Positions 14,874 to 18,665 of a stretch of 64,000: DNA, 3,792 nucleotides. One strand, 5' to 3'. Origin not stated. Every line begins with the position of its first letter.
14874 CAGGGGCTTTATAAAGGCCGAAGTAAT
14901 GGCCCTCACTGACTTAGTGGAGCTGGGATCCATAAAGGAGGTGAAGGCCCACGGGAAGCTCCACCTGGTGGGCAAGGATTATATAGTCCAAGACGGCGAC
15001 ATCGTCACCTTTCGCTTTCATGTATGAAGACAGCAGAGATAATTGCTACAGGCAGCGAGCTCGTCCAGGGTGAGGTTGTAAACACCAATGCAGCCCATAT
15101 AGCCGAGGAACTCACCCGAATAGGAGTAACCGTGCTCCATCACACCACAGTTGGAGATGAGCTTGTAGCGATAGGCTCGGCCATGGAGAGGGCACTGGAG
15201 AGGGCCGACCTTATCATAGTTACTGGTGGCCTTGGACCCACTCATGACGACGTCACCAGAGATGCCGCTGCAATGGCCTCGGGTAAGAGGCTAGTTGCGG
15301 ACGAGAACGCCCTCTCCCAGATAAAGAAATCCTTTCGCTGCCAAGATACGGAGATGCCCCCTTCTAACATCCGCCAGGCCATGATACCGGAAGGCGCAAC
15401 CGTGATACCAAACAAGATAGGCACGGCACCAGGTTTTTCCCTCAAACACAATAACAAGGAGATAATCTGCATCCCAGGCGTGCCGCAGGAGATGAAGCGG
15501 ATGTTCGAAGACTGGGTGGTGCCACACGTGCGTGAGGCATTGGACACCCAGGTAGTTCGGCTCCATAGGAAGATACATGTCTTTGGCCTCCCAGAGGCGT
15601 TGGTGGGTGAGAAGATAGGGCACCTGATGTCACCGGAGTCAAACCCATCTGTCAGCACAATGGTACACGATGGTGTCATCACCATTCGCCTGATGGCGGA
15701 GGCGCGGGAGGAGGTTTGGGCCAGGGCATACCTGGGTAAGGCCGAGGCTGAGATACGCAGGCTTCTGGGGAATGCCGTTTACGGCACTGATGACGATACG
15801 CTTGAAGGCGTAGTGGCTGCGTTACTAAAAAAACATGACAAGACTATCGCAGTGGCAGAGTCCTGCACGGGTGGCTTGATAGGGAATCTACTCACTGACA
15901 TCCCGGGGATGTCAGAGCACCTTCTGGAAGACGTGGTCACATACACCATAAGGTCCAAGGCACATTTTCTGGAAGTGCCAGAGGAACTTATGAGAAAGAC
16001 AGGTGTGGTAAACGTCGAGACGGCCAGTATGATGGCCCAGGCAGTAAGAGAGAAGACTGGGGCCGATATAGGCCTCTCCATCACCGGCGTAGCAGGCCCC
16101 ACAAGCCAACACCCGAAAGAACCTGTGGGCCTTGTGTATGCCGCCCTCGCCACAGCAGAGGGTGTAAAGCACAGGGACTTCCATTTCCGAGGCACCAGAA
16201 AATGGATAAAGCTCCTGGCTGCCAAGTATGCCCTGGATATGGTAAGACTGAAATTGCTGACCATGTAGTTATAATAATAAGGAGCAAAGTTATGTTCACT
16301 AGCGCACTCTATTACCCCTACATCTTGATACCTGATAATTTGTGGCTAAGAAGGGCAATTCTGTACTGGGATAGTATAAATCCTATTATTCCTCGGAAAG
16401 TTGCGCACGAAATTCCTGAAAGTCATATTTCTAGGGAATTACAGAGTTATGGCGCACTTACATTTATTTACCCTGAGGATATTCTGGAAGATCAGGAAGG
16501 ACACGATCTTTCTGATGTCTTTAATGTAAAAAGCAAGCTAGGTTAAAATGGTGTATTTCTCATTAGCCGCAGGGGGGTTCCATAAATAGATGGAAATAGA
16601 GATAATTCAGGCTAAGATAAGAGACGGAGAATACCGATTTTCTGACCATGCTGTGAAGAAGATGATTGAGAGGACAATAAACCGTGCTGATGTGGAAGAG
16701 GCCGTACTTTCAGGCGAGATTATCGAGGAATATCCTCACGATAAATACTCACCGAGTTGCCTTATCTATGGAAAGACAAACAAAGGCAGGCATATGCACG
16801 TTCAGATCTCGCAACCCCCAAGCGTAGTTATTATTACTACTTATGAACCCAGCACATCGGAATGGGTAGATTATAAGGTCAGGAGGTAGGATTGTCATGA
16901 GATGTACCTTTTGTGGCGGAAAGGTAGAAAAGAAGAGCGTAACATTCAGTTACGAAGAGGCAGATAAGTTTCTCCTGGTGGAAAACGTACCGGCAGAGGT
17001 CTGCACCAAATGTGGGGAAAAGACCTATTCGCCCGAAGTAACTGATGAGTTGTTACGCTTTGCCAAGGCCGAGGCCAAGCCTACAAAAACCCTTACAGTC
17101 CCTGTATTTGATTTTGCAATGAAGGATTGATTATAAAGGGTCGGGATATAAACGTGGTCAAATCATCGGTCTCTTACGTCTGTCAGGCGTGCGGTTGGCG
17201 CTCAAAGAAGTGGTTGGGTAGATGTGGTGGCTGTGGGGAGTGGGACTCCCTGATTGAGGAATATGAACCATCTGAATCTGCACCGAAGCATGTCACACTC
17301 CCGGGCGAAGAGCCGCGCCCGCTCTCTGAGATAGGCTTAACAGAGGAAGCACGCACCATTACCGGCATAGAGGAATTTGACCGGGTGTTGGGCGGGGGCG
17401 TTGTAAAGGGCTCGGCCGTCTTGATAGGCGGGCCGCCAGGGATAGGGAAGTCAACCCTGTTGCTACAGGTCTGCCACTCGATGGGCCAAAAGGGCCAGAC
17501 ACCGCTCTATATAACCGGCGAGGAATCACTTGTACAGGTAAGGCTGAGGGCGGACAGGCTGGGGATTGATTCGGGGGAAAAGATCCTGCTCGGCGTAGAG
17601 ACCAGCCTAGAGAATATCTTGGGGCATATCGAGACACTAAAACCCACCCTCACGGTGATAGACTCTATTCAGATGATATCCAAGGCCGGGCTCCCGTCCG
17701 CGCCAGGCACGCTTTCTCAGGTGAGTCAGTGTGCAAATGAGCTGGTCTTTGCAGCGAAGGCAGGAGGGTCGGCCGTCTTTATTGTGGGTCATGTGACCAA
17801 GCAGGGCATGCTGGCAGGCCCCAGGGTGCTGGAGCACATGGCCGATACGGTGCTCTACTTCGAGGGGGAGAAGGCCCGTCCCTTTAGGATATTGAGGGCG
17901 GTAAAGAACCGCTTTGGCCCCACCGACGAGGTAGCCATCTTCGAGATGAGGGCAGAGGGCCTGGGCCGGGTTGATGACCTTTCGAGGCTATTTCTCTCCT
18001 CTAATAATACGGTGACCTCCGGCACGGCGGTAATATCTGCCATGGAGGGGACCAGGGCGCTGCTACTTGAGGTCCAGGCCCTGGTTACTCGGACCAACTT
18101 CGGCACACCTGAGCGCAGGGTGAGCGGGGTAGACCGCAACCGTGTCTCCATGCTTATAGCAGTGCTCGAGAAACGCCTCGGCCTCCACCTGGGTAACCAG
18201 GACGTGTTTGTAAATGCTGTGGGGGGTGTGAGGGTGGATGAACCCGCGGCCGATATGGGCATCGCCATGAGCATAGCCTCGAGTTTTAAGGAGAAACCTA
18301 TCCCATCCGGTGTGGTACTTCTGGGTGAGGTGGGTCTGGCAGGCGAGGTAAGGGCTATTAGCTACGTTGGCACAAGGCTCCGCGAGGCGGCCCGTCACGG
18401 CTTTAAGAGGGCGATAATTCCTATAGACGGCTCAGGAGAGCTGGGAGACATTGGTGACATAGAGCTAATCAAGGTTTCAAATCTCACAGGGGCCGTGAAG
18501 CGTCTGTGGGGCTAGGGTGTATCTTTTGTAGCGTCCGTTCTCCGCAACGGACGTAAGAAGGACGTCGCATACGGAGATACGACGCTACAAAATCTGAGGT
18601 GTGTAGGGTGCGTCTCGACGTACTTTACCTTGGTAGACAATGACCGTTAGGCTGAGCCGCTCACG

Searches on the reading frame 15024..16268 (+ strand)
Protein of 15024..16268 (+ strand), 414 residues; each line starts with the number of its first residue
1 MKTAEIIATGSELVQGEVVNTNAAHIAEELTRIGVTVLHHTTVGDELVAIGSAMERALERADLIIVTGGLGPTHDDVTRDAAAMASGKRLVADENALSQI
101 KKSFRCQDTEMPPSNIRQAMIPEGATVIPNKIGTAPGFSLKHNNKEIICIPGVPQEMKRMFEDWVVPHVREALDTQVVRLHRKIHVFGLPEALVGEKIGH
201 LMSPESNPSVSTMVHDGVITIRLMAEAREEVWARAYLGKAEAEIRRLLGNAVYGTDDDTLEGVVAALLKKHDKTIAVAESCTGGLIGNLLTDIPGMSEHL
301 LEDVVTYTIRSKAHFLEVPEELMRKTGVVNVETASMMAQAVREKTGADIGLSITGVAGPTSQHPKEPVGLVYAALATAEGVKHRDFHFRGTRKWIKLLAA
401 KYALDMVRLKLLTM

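Call 81: search_protein_families(library=pfam, proteins=[window:15024-16268:+], max_evalue=0.00001)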
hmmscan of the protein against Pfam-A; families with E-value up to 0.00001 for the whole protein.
window:15024-16268:+ (414 aa): 3 families
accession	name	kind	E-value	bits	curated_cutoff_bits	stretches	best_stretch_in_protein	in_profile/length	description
PF02464.23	CinA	-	6.3e-48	162.8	23.5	1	258-408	2-152/155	Competence-damaged protein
PF00994.29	MoCF_biosynth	-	4.2e-38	130.7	26.6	1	5-170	1-143/144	Probable molybdopterin binding domain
PF18146.6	CinA_KH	-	3.4e-14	53.1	27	1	181-254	1-73/73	Damage-inducible protein CinA KH domain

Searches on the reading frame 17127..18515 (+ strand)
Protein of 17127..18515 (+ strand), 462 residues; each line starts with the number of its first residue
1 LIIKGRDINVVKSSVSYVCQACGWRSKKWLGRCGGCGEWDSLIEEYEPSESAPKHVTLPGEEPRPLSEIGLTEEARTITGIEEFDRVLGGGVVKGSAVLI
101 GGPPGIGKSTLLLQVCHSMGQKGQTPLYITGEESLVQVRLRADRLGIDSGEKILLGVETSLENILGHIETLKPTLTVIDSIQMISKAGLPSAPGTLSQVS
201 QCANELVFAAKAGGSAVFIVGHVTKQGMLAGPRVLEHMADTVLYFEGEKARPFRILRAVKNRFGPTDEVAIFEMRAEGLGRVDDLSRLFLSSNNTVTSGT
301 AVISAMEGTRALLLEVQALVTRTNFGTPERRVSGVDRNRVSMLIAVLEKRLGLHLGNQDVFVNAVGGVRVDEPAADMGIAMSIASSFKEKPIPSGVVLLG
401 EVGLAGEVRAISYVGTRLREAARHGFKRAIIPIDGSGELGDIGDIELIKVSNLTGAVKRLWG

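Call 81: search_protein_families(library=pfam, proteins=[window:17127-18515:+], max_evalue=0.00001)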
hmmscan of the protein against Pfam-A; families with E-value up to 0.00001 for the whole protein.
window:17127-18515:+ (462 aa): 5 families
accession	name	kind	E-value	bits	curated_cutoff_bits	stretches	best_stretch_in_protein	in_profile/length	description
PF06745.19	ATPase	-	1.3e-16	61.1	26.6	1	79-149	3-74/231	KaiC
PF18073.7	Zn_ribbon_LapB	-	3.5e-11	43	25.7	1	17-44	1-28/28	Rubredoxin metal binding domain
PF13481.12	AAA_25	-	5e-10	39.8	27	1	72-227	10-194/195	AAA domain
PF05362.19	Lon_C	-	1.6e-07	31.5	21.1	1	365-443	102-180/205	Lon protease (S16) C-terminal proteolytic domain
PF13541.12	ChlI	-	1.7e-07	31.6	27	1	351-433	36-119/121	Subunit ChlI of Mg-chelatase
